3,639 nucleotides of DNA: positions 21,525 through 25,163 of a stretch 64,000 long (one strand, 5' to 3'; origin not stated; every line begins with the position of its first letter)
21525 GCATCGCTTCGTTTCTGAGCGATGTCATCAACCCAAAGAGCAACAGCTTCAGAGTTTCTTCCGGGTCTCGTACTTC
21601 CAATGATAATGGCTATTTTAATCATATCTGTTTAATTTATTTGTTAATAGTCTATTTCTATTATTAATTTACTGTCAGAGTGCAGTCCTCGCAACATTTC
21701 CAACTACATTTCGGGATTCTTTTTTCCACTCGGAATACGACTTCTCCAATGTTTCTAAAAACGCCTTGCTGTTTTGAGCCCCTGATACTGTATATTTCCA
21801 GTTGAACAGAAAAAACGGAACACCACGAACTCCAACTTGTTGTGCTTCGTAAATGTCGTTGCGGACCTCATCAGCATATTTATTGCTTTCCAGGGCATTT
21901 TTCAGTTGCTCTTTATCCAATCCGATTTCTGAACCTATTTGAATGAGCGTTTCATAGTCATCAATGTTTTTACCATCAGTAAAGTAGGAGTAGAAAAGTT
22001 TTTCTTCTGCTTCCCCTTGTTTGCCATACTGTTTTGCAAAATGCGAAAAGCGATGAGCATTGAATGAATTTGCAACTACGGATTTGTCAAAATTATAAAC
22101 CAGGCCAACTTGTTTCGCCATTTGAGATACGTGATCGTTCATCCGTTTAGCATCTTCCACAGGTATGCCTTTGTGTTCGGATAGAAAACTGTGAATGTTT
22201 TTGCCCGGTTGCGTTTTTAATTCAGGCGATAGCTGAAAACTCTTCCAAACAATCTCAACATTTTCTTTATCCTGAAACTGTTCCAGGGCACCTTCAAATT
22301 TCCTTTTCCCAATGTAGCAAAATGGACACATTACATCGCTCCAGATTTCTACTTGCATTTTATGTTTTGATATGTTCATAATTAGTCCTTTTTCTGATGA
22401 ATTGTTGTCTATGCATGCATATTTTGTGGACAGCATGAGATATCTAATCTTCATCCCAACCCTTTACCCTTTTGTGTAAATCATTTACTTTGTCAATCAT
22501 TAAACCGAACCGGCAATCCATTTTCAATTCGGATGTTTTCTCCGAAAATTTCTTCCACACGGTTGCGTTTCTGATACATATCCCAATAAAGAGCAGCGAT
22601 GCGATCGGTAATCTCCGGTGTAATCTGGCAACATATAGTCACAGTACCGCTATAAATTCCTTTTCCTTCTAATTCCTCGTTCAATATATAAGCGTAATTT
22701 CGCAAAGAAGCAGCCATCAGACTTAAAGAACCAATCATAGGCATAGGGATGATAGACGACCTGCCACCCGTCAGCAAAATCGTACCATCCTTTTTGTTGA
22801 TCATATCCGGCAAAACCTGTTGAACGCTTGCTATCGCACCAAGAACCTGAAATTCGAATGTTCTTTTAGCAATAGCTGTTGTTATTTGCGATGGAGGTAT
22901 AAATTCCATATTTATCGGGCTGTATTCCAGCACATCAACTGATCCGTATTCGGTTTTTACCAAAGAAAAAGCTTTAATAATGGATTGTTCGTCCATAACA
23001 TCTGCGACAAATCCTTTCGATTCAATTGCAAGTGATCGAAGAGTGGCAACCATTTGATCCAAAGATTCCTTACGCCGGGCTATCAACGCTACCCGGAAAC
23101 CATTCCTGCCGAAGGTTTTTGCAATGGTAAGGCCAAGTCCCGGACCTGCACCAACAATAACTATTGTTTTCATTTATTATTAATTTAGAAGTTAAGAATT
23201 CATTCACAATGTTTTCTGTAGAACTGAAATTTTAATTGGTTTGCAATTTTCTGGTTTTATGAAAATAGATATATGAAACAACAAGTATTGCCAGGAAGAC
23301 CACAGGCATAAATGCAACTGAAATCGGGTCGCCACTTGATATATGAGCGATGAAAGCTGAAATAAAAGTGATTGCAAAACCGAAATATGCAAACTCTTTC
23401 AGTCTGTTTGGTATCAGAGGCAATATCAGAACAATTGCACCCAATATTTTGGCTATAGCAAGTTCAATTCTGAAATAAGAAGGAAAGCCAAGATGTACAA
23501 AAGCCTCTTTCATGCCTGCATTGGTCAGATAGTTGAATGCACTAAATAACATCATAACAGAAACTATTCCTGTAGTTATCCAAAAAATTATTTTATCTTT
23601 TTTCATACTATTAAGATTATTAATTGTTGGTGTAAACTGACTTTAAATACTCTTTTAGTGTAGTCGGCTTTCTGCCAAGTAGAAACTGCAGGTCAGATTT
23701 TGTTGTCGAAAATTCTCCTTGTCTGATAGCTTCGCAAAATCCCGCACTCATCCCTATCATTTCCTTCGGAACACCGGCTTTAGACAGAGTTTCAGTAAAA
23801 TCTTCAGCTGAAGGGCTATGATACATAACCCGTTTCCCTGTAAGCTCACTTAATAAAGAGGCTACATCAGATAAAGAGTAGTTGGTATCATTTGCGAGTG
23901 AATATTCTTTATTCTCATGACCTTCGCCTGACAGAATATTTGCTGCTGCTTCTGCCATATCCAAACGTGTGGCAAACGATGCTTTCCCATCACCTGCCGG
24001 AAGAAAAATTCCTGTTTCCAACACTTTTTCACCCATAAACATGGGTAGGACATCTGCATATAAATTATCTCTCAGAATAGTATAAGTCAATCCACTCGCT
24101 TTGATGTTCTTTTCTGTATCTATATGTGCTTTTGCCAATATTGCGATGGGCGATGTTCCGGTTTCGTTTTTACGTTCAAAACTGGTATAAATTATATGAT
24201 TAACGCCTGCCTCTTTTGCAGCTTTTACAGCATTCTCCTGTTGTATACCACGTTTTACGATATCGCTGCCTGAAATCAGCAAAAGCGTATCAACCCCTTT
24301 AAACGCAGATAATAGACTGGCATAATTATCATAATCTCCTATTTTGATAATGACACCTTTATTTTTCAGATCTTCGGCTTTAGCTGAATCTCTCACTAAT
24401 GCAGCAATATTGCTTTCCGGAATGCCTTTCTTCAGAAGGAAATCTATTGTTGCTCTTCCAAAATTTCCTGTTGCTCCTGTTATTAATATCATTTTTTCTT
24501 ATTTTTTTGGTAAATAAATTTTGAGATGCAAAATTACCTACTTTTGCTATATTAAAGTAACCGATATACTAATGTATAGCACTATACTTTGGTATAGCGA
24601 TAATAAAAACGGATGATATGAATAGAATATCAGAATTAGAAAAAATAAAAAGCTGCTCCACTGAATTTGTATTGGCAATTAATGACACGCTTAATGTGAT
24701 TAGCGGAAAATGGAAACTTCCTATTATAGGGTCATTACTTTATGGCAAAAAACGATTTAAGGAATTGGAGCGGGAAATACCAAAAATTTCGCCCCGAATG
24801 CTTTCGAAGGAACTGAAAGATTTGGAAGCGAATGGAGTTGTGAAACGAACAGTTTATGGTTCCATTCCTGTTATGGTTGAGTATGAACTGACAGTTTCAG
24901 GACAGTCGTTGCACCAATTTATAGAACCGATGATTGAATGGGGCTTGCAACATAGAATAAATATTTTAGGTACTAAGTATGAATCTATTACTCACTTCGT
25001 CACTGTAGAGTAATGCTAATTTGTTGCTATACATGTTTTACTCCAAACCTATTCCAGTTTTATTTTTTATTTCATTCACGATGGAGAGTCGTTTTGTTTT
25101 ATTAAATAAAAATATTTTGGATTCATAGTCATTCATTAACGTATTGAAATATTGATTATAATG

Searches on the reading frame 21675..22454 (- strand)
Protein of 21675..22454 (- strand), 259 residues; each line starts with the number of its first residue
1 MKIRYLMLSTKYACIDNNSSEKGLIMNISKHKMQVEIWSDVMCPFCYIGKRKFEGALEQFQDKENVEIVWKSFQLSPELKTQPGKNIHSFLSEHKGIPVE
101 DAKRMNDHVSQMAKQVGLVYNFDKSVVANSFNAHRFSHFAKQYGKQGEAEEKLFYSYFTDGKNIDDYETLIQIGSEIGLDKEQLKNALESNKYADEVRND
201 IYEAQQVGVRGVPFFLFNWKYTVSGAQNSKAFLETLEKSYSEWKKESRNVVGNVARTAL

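Call 77: search_protein_families(library=pfam, proteins=[window:21675-22454:-], max_evalue=0.01)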
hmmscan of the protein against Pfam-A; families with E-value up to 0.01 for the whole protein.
window:21675-22454:- (259 aa): 3 families
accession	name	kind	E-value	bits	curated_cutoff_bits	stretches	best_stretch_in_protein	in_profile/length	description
PF01323.26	DSBA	-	7.8e-43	146.9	25.6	1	34-236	1-190/191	DSBA-like thioredoxin domain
PF13462.12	Thioredoxin_4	-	5e-09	37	23.2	1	32-237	14-164/165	Thioredoxin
PF13743.12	Thioredoxin_5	-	3.8e-05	23.9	27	1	156-217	102-163/186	Thioredoxin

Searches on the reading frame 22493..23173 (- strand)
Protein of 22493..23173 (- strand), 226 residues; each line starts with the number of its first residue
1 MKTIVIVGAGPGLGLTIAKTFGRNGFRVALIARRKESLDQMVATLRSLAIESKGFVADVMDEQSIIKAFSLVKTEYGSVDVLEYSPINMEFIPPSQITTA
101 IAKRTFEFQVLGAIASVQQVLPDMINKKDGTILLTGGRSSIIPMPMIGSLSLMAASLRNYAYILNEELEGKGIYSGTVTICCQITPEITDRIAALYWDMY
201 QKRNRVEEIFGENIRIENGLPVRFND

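Call 77: search_protein_families(library=pfam, proteins=[window:22493-23173:-], max_evalue=0.01)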
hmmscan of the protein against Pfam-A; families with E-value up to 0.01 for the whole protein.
window:22493-23173:- (226 aa): 5 families
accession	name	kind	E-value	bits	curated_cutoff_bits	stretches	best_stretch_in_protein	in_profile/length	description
PF00106.31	adh_short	-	5.1e-22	78.7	26.6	1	2-171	1-170/195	short chain dehydrogenase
PF13561.12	adh_short_C2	-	3.1e-11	43.8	27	1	8-173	1-166/236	Enoyl-(Acyl carrier protein) reductase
PF07992.20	Pyr_redox_2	-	0.0011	18.9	26.1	1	3-54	2-53/291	Pyridine nucleotide-disulphide oxidoreductase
PF08659.16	KR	-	0.0012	19.2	22.6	1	3-80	2-83/180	KR domain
PF02737.24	3HCDH_N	-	0.0052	17.2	22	1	4-51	2-48/180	3-hydroxyacyl-CoA dehydrogenase, NAD binding domain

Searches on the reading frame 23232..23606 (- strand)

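Call 77: search_protein_families(library=pfam, proteins=[window:23232-23606:-], max_evalue=0.01)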
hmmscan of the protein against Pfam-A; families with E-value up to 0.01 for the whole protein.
window:23232-23606:- (124 aa): 1 family
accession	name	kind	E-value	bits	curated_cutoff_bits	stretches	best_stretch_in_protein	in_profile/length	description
PF13564.11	DoxX_2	-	6.5e-22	78.1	26.3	1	10-110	1-102/103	DoxX-like family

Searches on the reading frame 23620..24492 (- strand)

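Call 77: search_protein_families(library=pfam, proteins=[window:23620-24492:-], max_evalue=0.01)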
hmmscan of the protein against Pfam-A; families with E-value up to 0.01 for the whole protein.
window:23620-24492:- (290 aa): 5 families
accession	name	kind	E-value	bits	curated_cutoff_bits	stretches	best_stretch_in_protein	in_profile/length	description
PF05368.20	NmrA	-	1.6e-29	103.9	27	1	2-283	5-298/298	NmrA-like family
PF13460.12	NAD_binding_10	-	4.9e-20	72.6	27.2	1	6-147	1-148/184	NAD(P)H-binding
PF01073.25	3Beta_HSD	-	3.7e-05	23.4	22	1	3-104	1-115/280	3-beta hydroxysteroid dehydrogenase/isomerase family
PF01370.27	Epimerase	-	6.8e-05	22.8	20.9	1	2-94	1-92/240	NAD dependent epimerase/dehydratase family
PF08659.16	KR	-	0.0037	17.7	22.6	0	2-41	3-40/180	KR domain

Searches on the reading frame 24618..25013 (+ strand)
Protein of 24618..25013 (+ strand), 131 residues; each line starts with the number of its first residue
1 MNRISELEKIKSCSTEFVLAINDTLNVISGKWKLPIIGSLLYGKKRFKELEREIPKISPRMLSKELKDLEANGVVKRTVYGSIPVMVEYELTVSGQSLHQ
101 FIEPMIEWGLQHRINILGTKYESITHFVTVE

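Call 77: search_protein_families(library=pfam, proteins=[window:24618-25013:+], max_evalue=0.01)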
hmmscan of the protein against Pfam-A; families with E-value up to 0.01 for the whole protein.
window:24618-25013:+ (131 aa): 1 family
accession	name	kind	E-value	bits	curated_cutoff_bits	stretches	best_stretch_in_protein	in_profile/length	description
PF01638.23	HxlR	-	5.2e-28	97.2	20.8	1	27-112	1-86/91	HxlR-like helix-turn-helix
